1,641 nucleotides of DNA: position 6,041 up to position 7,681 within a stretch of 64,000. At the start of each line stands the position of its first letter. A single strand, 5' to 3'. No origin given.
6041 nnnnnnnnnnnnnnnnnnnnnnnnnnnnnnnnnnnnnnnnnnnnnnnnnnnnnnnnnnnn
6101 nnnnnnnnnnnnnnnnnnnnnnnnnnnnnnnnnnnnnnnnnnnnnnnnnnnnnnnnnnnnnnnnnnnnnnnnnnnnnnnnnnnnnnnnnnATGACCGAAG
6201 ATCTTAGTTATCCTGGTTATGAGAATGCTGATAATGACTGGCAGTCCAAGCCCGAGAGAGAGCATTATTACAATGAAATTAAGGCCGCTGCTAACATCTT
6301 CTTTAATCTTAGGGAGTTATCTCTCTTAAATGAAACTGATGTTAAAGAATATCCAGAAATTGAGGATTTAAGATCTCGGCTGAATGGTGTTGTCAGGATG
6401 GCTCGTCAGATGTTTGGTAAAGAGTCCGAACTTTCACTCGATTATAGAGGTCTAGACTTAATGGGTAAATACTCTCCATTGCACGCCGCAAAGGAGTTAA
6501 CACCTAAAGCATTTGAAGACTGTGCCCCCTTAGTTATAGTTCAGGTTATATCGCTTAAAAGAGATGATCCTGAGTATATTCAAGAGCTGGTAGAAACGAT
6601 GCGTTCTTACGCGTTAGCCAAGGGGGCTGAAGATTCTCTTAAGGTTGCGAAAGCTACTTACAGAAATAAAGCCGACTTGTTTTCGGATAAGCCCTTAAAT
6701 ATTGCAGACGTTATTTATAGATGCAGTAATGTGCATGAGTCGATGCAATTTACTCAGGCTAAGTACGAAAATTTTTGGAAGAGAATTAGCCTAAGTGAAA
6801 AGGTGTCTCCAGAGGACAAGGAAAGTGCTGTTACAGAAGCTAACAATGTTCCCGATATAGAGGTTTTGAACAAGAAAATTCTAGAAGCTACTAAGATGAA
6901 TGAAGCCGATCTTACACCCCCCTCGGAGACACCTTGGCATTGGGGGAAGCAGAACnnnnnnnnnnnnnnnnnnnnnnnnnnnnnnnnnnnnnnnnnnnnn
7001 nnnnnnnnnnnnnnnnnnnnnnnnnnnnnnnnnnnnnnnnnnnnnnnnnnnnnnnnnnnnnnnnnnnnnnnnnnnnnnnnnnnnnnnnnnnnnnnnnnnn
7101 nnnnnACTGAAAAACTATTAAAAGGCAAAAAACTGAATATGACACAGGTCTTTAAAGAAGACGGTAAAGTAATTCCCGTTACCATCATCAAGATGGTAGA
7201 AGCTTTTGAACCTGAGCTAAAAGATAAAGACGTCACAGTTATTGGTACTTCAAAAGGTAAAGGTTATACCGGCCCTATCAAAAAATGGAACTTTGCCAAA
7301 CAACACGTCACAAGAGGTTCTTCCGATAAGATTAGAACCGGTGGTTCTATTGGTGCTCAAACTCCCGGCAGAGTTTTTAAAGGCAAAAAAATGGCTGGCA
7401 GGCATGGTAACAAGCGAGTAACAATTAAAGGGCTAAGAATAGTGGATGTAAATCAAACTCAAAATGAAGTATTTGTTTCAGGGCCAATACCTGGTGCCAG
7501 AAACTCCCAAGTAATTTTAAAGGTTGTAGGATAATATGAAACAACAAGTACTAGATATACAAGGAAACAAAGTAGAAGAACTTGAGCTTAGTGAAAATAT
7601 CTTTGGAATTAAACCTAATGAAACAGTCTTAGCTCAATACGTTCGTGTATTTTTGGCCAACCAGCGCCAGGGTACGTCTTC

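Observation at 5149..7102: ~1.95-kb island of unknown genes splitting rpsJ (S10) from rplC (L3)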

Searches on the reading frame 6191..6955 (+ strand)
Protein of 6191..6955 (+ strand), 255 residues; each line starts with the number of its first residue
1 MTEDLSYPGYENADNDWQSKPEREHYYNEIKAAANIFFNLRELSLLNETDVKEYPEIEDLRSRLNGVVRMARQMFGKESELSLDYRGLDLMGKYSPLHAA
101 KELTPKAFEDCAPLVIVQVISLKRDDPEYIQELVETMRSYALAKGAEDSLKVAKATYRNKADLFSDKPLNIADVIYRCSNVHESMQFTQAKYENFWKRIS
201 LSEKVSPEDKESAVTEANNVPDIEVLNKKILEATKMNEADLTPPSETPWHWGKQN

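Call 6: search_protein_families(library=pfam, proteins=[window:6191-6955:+], max_evalue=1)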
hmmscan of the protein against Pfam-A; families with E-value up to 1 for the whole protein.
window:6191-6955:+ (255 aa): 0 families

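Call 7: search_protein_families(library=phrogs, proteins=[window:6191-6955:+], max_evalue=1)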
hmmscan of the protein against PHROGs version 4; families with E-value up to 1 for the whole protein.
window:6191-6955:+ (255 aa): 2 families
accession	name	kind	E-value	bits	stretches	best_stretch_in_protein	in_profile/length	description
phrog_17944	-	unknown function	0.054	14.2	1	91-178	95-182/202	-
phrog_34764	-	unknown function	0.091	13.8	1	157-237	13-100/114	-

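Call 8: search_protein_families(library=ncbifam, proteins=[window:6191-6955:+], max_evalue=1)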
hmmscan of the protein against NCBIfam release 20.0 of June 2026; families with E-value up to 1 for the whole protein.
window:6191-6955:+ (255 aa): 0 families

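Call 10: find_homologous_proteins(query=window:6191-6955:+, max_evalue=0.01)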
Query window:6191-6955:+ (255 aa): 1 proteins with E <= 0.01 among 658 candidates.
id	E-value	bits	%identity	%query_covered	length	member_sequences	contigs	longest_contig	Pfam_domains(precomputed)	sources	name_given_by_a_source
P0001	1.9e-166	569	100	100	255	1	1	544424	-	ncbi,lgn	-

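Call 12: find_encoding_contigs(protein=P0001, flank=10000, max_places=6)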
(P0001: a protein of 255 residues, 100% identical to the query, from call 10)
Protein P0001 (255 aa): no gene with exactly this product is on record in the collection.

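Call 22: search_protein_families(library=padloc, proteins=[window:6191-6955:+], max_evalue=1)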
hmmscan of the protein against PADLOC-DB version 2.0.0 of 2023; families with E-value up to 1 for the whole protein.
window:6191-6955:+ (255 aa): 0 families

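Call 25: predict_structure(protein=window:6191-6955:+)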
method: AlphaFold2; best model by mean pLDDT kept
length: 255 residues; sequences in the alignment: 1
mean_pLDDT: 38.8   pTM: 0.24
mean pLDDT of the five models: 38.8, 37.4, 37.2, 35.6, 35.0
residues with pLDDT >= 90: 0; 70-90: 0; 50-70: 11; < 50: 244
segments of 3 or more residues with pLDDT < 50: 1-54, 59-61, 63-97, 103-127, 136-255
pLDDT, mean of each block of 10 residues (from residue 1): 33 39 44 41 36 47 46 38 39 46 46 41 44 49 38 35 34 37 35 35 40 37 35 32 30 31
secondary structure, 60 per line:
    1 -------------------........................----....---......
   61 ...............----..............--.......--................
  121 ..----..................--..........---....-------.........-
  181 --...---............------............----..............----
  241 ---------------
elements in order: H20-43 H48-51 H55-75 H80-93 H96-102 H105-122 H127-144 H147-156 H160-163 H171-179 H189-200 H207-218 H223-236

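Call 27: search_protein_representatives(protein=window:6191-6955:+)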
Query: 255 residues. Proteins with E-value up to 0.001 (for the whole library): 1; up to 1e-10: 1; up to 1e-30: 1. The best 1 are listed.
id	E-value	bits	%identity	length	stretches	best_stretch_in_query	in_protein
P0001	6.1e-167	569.4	100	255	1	1-255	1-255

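Call 37: find_related_loci(query=window:6191-6955:+, collection=viral_contigs, flank=5000)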
Query window:6191-6955:+ (255 aa) in viral_contigs; peptide patterns used: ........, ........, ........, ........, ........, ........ (x = any residue, [..] = any of these).
13 stretches matched a pattern, but none encodes a relative of the query by tblastn (E <= 1e-3).

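Call 39: search_dna_similar(query=window:6191-6955:+, collection=phages, mode=protein, max_evalue=1)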
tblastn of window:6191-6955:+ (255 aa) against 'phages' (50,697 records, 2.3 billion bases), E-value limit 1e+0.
No match.

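Call 42: search_solved_structures(query=window:6191-6955:+, max_evalue=10)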
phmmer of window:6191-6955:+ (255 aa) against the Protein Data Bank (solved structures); distinct sequences matched with E-value up to 10: 4.
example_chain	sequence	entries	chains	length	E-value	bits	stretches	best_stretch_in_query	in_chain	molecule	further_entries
3mtj_A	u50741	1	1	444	0.71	12.5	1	47-152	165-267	Homoserine dehydrogenase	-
5yfp_C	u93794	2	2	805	0.82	12.3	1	121-205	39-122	Exocyst complex component SEC6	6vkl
1d1r_A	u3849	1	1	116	1.1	11.9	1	47-138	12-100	HYPOTHETICAL 11.4 KD PROTEIN YCIH IN PYRF-OSMB INTERGENIC REGION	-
7rft_A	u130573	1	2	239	1.8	11.2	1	86-119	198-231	Dockerin domain-containing protein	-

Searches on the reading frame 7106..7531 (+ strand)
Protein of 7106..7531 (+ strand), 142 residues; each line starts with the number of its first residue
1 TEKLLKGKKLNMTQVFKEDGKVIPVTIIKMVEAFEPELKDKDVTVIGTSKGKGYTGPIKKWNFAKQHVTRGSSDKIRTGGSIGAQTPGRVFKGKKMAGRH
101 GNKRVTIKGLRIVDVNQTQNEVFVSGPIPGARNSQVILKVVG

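Call 6: search_protein_families(library=pfam, proteins=[window:7106-7531:+], max_evalue=1)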
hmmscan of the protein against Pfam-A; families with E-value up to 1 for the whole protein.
window:7106-7531:+ (142 aa): 3 families
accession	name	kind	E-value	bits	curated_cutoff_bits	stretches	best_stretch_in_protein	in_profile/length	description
PF00297.29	Ribosomal_L3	-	1.5e-12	47.7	22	1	39-120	214-293/369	Ribosomal protein L3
PF02882.25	THF_DHG_CYH_C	-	0.058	13.1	27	1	11-50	4-46/160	Tetrahydrofolate dehydrogenase/cyclohydrolase, NAD(P)-binding domain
PF10882.14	bPH_5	-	0.098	13.2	22.5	1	5-59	5-55/100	Bacterial PH domain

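Call 8: search_protein_families(library=ncbifam, proteins=[window:7106-7531:+], max_evalue=1)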
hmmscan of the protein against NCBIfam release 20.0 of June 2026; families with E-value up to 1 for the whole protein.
window:7106-7531:+ (142 aa): 6 families
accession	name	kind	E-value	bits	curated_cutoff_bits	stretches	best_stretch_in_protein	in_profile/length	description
TIGR03625.1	L3_bact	equivalog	1.9e-40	138.9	142.9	2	40-139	102-202/202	50S ribosomal protein L3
TIGR03626.1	L3_arch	equivalog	2e-10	40.1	308.7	1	43-126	195-278/331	50S ribosomal protein L3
NF003261.0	PRK04231.1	equivalog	4.9e-09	35.4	341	1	43-126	203-286/342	50S ribosomal protein L3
TIGR02013.1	rpoB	equivalog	0.011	13.3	801.15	1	89-116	1009-1036/1238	DNA-directed RNA polymerase subunit beta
NF001616.1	PRK00405.1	equivalog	0.022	12.5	896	1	89-114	852-877/1096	DNA-directed RNA polymerase subunit beta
NF010763.0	PRK14166.1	equivalog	0.047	12.7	501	1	22-50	139-167/282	bifunctional 5,10-methylene-tetrahydrofolate dehydrogenase/ 5,10-methylene-tetrahydrofolate cyclohydrolase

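Call 29: find_related_loci(query=window:7106-7531:+, collection=metagenome_contigs, flank=5000)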
Query window:7106-7531:+ (142 aa) in metagenome_contigs; peptide patterns used: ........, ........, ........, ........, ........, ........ (x = any residue, [..] = any of these).
600 stretches matched a pattern (row limit reached: there are more); 588 encode a relative of the query (tblastn E <= 1e-3); the best 80 are kept; 80 distinct loci.
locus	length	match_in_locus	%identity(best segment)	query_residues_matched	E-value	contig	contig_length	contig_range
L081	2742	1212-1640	66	4-142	2e-58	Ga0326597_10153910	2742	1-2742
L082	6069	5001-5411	66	5-140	1e-55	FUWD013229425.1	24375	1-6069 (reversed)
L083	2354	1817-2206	59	9-138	2e-50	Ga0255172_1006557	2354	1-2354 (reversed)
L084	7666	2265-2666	57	9-142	5e-48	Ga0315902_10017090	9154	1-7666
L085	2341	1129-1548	56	2-141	7e-48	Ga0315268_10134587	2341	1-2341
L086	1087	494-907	56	4-141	4e-48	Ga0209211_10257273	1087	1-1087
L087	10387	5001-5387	45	12-141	8e-31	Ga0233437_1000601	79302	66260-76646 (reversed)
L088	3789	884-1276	49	7-139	3e-30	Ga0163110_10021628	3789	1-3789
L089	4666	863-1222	50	18-139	4e-29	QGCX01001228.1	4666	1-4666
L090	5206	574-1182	38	5-139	6e-29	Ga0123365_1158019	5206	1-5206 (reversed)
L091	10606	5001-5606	54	5-139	9e-29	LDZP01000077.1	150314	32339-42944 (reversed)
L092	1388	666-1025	50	18-139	4e-29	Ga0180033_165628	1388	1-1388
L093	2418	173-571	46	7-141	8e-29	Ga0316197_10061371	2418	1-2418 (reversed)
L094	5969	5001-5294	53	43-139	2e-28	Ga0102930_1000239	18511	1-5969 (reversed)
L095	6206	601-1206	36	5-139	2e-28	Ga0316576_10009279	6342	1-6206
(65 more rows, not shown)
